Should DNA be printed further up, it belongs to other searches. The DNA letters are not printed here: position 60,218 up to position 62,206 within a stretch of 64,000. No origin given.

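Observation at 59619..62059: In-frame fusion of the cobaltochelatase CbiX to the transporter ATPase CbiO, next to cbiQ but with no cbiM/cbiN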

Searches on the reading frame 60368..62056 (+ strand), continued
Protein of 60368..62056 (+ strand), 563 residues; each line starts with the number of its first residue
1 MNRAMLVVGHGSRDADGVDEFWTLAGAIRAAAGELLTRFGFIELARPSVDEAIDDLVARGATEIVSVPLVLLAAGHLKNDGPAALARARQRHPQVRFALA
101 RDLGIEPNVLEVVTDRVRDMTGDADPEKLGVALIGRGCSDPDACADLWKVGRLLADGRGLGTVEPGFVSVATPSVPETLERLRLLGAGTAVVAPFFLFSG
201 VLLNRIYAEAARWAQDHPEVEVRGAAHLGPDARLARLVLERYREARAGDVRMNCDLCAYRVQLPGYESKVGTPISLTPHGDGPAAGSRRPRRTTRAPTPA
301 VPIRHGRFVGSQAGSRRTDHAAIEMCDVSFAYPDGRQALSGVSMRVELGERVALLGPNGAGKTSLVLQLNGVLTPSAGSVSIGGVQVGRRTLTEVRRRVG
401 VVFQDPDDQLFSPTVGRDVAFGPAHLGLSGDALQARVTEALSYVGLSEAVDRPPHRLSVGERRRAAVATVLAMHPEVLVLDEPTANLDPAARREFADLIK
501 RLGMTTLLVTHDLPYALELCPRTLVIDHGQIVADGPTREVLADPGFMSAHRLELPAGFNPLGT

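Call 24: find_related_loci(query=window:60368-62056:+, collection=genome_contigs, flank=10000)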
Query window:60368-62056:+ (563 aa) in genome_contigs; peptide patterns used: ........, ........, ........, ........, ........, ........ (x = any residue, [..] = any of these).
600 stretches matched a pattern (row limit reached: there are more); 588 encode a relative of the query (tblastn E <= 1e-3); the best 80 are kept; 80 distinct loci.
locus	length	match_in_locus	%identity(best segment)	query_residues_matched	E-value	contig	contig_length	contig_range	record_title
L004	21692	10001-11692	88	1-563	0e+0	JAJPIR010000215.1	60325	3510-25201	MAG: Actinomycetota bacterium isolate Centralia_MAG_342 k107_16470079, whole genome shotgun sequence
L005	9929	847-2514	89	4-562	0e+0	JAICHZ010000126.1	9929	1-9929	MAG: Pseudonocardiaceae bacterium isolate GZL_FP_2_bin.41 k141_3896734_length_9929_cov_35.1376, whole genome shotgun seq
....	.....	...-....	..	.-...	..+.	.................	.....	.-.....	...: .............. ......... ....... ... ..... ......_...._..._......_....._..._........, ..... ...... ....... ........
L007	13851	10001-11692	84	1-563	0e+0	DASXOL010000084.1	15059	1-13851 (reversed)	MAG TPA_asm: Pseudonocardiaceae bacterium isolate SMAG_U5381 k141_986204, whole genome shotgun sequence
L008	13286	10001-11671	84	3-562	0e+0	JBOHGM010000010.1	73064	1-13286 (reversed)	MAG: Pseudonocardiaceae bacterium isolate SD8046_metabat2.bin.1 NODE_10_length_73064_cov_14.912952, whole genome shotgun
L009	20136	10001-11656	83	4-562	0e+0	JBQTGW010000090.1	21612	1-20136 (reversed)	MAG: Pseudonocardiales bacterium isolate SAR66 c_000000059943, whole genome shotgun sequence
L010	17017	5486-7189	84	2-562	0e+0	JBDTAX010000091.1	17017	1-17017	MAG: Pseudonocardiaceae bacterium isolate cluster2_bin.119 k127_2577320, whole genome shotgun sequence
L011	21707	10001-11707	66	4-561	0e+0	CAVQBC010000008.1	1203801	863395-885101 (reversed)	MAG: uncultured Solirubrobacteraceae bacterium isolate MFD02840.bin.1.57 genome assembly, contig: contig_87589, whole ge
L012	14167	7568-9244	86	1-562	0e+0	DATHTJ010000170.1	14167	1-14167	MAG TPA_asm: Pseudonocardiaceae bacterium isolate SMAG_U16074 k141_1010867, whole genome shotgun sequence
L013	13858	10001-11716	52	4-558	3e-173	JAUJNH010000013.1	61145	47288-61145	MAG: Acidimicrobiales bacterium isolate YX2bin23 opera_contig_707, whole genome shotgun sequence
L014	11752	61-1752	51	5-555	2e-159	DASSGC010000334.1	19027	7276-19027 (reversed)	MAG TPA_asm: Acidimicrobiales bacterium isolate SMAG_U1022 k141_884276, whole genome shotgun sequence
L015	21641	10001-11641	52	5-544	5e-158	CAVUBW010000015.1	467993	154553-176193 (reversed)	MAG: uncultured Acidimicrobiales bacterium isolate MFD05674.bin.2.4 genome assembly, contig: contig_20671, whole genome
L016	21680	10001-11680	91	1-563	0e+0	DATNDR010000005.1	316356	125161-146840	MAG TPA_asm: Pseudonocardiaceae bacterium isolate SMAG_U11247 k141_2592994, whole genome shotgun sequence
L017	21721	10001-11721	51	2-555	1e-133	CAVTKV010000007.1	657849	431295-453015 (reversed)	MAG: uncultured Acidimicrobiales bacterium isolate MFD06742.bin.2.133 genome assembly, contig: contig_21995, whole genom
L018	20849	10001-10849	61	290-560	6e-98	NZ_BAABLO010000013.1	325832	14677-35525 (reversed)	Pedococcus ginsenosidimutans strain JCM 18961 sequence13, whole genome shotgun sequence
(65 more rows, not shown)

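Call 26: search_protein_representatives(protein=window:60368-62056:+)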
Query: 563 residues. Proteins with E-value up to 0.001 (for the whole library): 573572; up to 1e-10: 254006; up to 1e-30: 11967. The best 150 are listed.
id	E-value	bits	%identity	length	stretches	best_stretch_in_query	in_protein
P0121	9.6e-173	592.1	57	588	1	3-560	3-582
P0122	1.6e-144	498.9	63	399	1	1-401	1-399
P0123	7.0e-102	358.2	43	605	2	323-535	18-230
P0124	1.0e-98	347.8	67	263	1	321-562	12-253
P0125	2.6e-93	329.9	45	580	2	323-556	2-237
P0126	5.3e-93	328.9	44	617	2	328-555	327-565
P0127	1.0e-92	328.0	39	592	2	321-555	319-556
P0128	2.4e-92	326.7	39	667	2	270-556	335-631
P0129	2.7e-92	326.6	43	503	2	317-539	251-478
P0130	3.3e-92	326.3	41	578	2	323-547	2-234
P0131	3.7e-92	326.1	43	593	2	333-556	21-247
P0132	4.1e-92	326.0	45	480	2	327-555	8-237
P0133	6.6e-92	325.3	44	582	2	313-540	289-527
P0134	1.2e-91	324.4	45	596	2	331-557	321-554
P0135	2.0e-91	323.7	42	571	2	323-555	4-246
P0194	3.8e-85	303.0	56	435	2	127-275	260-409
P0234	3.1e-83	296.6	55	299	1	2-279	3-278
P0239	4.5e-83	296.1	56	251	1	319-561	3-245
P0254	3.8e-82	293.1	44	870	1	4-530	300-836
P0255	4.2e-82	292.9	55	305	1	4-281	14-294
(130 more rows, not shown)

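Call 27: search_protein_families(library=pfam, proteins=[P0121, P0254, P0122, P0194, P0234, P0255, P0124, P0239], max_evalue=0.00001)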
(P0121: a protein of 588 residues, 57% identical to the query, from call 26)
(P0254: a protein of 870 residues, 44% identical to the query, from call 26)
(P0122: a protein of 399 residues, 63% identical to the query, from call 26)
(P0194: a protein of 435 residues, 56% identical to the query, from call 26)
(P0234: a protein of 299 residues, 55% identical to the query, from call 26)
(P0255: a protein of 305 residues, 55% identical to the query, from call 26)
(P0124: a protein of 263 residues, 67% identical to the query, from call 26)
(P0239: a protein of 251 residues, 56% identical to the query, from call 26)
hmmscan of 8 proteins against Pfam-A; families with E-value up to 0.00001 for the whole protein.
P0121 (588 aa): 3 families
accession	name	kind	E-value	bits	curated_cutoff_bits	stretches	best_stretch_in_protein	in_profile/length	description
PF01903.22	CbiX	-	2e-43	147.4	22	2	153-255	1-104/106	CbiX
PF00005.33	ABC_tran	-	7.4e-31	108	25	1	361-507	1-137/137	ABC transporter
PF13304.12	AAA_21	-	1.7e-10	41.9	27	1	470-535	229-300/304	AAA domain, putative AbiEii toxin, Type IV TA system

P0254 (870 aa): 1 family
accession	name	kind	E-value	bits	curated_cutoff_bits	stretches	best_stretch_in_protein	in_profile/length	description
PF01903.22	CbiX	-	1.1e-12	48.6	22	0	306-354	1-49/106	CbiX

P0122 (399 aa): 2 families
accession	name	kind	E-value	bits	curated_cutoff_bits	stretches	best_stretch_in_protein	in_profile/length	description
PF01903.22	CbiX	-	5.6e-51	171.7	22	2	136-239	1-105/106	CbiX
PF00005.33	ABC_tran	-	1.1e-07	32.9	25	1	341-398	2-62/137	ABC transporter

P0194 (435 aa): 1 family
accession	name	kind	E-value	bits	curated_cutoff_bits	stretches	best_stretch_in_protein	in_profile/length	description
PF01903.22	CbiX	-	3.1e-50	169.3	22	2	269-372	1-105/106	CbiX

P0234 (299 aa): 2 families
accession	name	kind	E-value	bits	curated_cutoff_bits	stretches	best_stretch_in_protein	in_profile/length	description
PF01903.22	CbiX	-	4.8e-56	188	22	2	137-240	1-105/106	CbiX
PF06180.16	CbiK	-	9.1e-06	25.6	26.2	0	5-82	143-217/262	Cobalt chelatase (CbiK)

P0255 (305 aa): 1 family
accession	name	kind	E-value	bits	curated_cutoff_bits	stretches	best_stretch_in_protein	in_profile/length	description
PF01903.22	CbiX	-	3.3e-49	166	22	2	150-252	1-105/106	CbiX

P0124 (263 aa): 2 families
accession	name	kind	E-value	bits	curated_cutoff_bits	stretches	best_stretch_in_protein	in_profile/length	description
PF00005.33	ABC_tran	-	6.5e-33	114.7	25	1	32-175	3-136/137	ABC transporter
PF13304.12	AAA_21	-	1.1e-12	49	27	1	143-207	233-302/304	AAA domain, putative AbiEii toxin, Type IV TA system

P0239 (251 aa): 3 families
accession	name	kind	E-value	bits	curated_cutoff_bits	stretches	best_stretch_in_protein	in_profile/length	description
PF00005.33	ABC_tran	-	1.7e-30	106.8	25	1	23-169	1-137/137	ABC transporter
PF13304.12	AAA_21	-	5.5e-11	43.5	27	1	129-194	226-296/304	AAA domain, putative AbiEii toxin, Type IV TA system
PF02463.25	SMC_N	-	4.3e-06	26.7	40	0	37-196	28-198/220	RecF/RecN/SMC N terminal domain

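Call 33: search_solved_structures(query=window:60368-62056:+, max_evalue=1e-10, show_alignments=0)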
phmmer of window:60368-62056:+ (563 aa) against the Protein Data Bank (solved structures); distinct sequences matched with E-value up to 1e-10: 510 (the best 60 are shown).
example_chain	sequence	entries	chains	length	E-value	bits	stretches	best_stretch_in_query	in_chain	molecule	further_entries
5x3x_A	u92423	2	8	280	6e-56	193.4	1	328-551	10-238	Cobalt ABC transporter ATP-binding protein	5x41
5x40_A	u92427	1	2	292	1.1e-55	192.4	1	328-551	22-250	Cobalt ABC transporter ATP-binding protein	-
3gfo_A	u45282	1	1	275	2e-51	178.4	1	324-555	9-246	Cobalt import ATP-binding protein cbiO 1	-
4mki_B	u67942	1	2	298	1.7e-48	168.7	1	324-545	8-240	Energy-coupling factor transporter ATP-binding protein EcfA2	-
8j5q_D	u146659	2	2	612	1.5e-46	162.3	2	334-540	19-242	Uncharacterized ABC transporter ATP-binding protein Rv1281c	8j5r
8j5s_D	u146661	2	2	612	1.1e-45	159.5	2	334-540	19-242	Uncharacterized ABC transporter ATP-binding protein Rv1281c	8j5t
8wd9_D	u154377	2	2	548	5.7e-45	157.1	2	337-546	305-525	Probable dipeptide-transport ATP-binding protein ABC transporter DppD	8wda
8wdb_D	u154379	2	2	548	3.6e-44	154.5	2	337-546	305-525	Probable dipeptide-transport ATP-binding protein ABC transporter DppD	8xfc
5d3m_A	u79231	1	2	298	1.9e-43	152.1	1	323-555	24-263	Energy-coupling factor transporter ATP-binding protein EcfA1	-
5jsz_A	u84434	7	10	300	2e-43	152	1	323-555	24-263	Energy-coupling factor transporter ATP-binding protein EcfA1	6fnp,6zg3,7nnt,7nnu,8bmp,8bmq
8bmr_A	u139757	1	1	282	2.4e-43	151.8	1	324-555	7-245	Energy-coupling factor transporter ATP-binding protein EcfA1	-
8bms_A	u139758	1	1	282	6.1e-43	150.4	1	324-555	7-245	Energy-coupling factor transporter ATP-binding protein EcfA1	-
8woi_A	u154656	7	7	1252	1.6e-42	149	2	318-548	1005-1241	ABC transporter B family member 19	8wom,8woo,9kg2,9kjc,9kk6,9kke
6fn1_A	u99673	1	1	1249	1.9e-42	148.8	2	323-547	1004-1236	Human-mouse chimeric ABCB1 (ABCBHM)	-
6fn4_A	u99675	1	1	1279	2e-42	148.7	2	323-547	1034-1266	Apo form of Human-mouse chimeric ABCB1 (ABCB1HM) in complex with Antigen binding fragment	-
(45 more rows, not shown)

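Call 46: find_homologous_proteins(query=L012:6178-6804:+, max_evalue=1e-20)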
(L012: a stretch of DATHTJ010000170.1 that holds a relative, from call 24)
Query L012:6178-6804:+ (209 aa): 2820 proteins with E <= 1e-20 among 8000 candidates; the best 120 are listed.
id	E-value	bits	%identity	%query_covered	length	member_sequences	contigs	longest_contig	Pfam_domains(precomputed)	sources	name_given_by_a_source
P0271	3.0e-111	388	97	100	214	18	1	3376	PF01891.22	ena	-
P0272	1.3e-105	369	92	100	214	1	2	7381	PF01891.22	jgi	jgi:cobalt/nickel transport system permease protein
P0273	1.3e-105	369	93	100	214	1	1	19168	PF01891.22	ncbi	ncbi:MAG: energy-coupling factor ABC transporter permease [Pseudonocardiaceae bacterium]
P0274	1.7e-105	369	93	100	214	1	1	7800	PF01891.22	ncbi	-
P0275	8.3e-105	367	93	100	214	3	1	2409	PF01891.22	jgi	jgi:cobalt/nickel transport system permease protein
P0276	9.9e-105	366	93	100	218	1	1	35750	PF01891.22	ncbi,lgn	-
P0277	8.0e-104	363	93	100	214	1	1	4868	PF01891.22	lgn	-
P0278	5.2e-103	361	91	100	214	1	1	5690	PF01891.22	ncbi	ncbi:MAG: energy-coupling factor ABC transporter permease [Pseudonocardiaceae bacterium]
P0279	6.4e-103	361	91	100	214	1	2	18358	PF01891.22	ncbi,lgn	ncbi:MAG: energy-coupling factor ABC transporter permease [Pseudonocardiaceae bacterium]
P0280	1.4e-102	359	91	100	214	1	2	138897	PF01891.22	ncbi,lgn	ncbi:MAG: energy-coupling factor ABC transporter permease [Pseudonocardiaceae bacterium]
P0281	5.6e-102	357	91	100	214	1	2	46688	PF01891.22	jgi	jgi:cobalt/nickel transport system permease protein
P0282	6.2e-102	357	89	100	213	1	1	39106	PF01891.22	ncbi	-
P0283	2.2e-100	352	88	100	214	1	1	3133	PF01891.22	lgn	-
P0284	5.4e-100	351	88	100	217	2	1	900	PF01891.22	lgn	-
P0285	1.1e-99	350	85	100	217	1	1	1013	PF01891.22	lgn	-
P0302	6.7e-97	341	87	100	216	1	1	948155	PF01891.22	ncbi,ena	-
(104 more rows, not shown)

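Call 47: find_encoding_contigs(protein=P0302, flank=6000, max_places=2)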
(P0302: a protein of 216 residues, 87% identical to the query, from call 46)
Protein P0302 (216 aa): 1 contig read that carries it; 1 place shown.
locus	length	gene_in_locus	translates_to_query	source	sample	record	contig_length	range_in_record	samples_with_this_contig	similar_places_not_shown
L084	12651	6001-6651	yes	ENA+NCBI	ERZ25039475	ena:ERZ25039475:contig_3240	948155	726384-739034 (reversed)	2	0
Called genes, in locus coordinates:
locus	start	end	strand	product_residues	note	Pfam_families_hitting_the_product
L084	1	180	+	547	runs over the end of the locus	PF00890:FAD_binding_2 (faint), PF01266:DAO (faint), PF01494:FAD_binding_3 (weak), PF07992:Pyr_redox_2 (faint)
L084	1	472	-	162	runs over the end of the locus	-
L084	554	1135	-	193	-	PF04542:Sigma70_r2, PF08281:Sigma70_r4_2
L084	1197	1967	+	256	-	PF13490:zf-HC2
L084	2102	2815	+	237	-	PF05443:ROS_MUCR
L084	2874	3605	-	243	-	PF11575:FhuF_C (faint)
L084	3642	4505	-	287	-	PF09490:CbtA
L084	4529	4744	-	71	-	PF09489:CbtB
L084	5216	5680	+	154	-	PF14325:DUF4383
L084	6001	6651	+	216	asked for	PF01891:CbiM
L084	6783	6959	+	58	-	-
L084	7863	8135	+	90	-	-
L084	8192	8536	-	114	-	-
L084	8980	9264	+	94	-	-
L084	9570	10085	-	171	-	PF13238:AAA_18 (weak), PF01202:SKI (weak)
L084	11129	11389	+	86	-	PF07362:CcdA (weak)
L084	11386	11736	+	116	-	PF01850:PIN (weak)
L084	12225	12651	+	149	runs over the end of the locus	-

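Call 48: find_encoding_contigs(protein=P0013, flank=6000, max_places=2)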
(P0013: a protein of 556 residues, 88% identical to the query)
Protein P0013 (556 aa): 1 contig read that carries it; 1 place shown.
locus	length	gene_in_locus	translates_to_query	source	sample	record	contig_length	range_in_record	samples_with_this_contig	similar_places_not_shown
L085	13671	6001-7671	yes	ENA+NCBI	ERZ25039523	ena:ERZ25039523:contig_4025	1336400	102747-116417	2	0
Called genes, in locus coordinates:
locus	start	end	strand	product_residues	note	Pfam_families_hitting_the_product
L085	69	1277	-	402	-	PF13241:NAD_binding_7, PF00590:TP_methylase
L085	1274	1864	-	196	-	PF02570:CbiC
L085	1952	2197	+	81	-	-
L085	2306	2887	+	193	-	-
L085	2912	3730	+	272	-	PF00590:TP_methylase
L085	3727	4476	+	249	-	PF00590:TP_methylase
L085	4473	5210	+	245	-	PF00590:TP_methylase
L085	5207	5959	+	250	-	PF02361:CbiQ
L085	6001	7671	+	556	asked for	PF01903:CbiX, PF00005:ABC_tran, PF13304:AAA_21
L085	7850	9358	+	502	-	PF01609:DDE_Tnp_1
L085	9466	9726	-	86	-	PF00152:tRNA-synt_2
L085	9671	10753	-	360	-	PF01336:tRNA_anti-codon, PF00152:tRNA-synt_2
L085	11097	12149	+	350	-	PF13546:DDE_5, PF01609:DDE_Tnp_1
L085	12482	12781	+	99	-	PF13340:DUF4096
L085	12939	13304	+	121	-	PF01609:DDE_Tnp_1, PF13586:DDE_Tnp_1_2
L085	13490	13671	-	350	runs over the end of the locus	PF13546:DDE_5, PF01609:DDE_Tnp_1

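Call 49: find_encoding_contigs(protein=P0074, flank=4000, max_places=2)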
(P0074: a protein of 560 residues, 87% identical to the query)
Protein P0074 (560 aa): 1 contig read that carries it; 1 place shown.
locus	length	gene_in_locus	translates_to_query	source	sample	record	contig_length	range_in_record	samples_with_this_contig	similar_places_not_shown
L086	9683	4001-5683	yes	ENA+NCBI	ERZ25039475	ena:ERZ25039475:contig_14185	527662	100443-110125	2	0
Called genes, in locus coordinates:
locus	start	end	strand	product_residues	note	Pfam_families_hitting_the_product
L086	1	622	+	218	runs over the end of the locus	-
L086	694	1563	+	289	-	PF00590:TP_methylase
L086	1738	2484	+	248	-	PF00590:TP_methylase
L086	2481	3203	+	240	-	PF00590:TP_methylase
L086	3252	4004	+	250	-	PF02361:CbiQ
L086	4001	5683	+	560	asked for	PF01903:CbiX, PF00005:ABC_tran, PF13304:AAA_21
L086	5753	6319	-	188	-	PF01890:CbiG_C, PF13187:Fer4_9, PF13237:Fer4_10, PF14697:Fer4_21, PF12838:Fer4_7, PF25160:LdpA_Fe-S-bd (weak), PF12837:Fer4_6 (weak), PF00037:Fer4, +4 more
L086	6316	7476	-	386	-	PF00590:TP_methylase, PF13649:Methyltransf_25 (faint)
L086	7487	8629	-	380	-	PF01888:CbiD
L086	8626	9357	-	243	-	PF00590:TP_methylase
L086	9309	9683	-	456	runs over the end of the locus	PF01656:CbiA, PF13500:AAA_26 (weak), PF07685:GATase_3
